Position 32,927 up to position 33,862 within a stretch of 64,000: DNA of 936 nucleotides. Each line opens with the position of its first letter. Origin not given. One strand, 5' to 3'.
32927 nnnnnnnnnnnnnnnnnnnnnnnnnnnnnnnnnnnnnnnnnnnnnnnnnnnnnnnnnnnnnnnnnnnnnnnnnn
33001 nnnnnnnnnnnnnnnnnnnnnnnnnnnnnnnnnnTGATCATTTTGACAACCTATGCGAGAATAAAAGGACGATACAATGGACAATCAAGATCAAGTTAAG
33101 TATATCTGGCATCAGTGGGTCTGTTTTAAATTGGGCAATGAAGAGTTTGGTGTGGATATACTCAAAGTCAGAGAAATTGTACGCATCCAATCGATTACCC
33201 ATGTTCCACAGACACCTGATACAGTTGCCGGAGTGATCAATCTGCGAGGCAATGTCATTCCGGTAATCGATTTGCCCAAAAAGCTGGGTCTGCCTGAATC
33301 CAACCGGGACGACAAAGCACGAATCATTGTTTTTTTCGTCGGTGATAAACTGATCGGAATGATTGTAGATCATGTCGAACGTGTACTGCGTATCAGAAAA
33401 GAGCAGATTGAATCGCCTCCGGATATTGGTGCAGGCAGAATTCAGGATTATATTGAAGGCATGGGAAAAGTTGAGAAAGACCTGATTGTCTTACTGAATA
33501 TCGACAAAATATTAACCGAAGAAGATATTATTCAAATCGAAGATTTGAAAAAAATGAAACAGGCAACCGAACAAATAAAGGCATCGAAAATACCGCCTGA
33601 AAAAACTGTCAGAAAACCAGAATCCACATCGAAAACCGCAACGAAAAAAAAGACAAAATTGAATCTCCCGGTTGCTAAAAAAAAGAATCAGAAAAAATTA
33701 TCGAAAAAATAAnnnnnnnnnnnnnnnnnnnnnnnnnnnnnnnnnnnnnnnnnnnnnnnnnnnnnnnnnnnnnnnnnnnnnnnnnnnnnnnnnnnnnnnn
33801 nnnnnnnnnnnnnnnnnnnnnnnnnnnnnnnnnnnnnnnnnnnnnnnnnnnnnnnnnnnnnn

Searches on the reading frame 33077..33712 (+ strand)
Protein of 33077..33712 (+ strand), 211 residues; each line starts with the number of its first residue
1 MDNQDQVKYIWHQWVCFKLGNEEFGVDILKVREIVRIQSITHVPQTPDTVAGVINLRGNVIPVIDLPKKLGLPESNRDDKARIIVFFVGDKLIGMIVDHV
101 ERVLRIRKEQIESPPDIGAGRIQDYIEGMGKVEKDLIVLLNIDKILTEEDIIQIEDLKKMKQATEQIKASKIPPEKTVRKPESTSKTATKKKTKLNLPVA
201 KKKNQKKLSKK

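Call 32: search_protein_families(library=pfam, proteins=[window:33077-33712:+], max_evalue=0.00001)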
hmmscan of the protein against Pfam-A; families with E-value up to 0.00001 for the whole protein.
window:33077-33712:+ (211 aa): 1 family
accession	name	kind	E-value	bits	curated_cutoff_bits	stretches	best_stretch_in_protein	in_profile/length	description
PF01584.24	CheW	-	5.1e-41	140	23.5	1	13-149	1-137/138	CheW-like domain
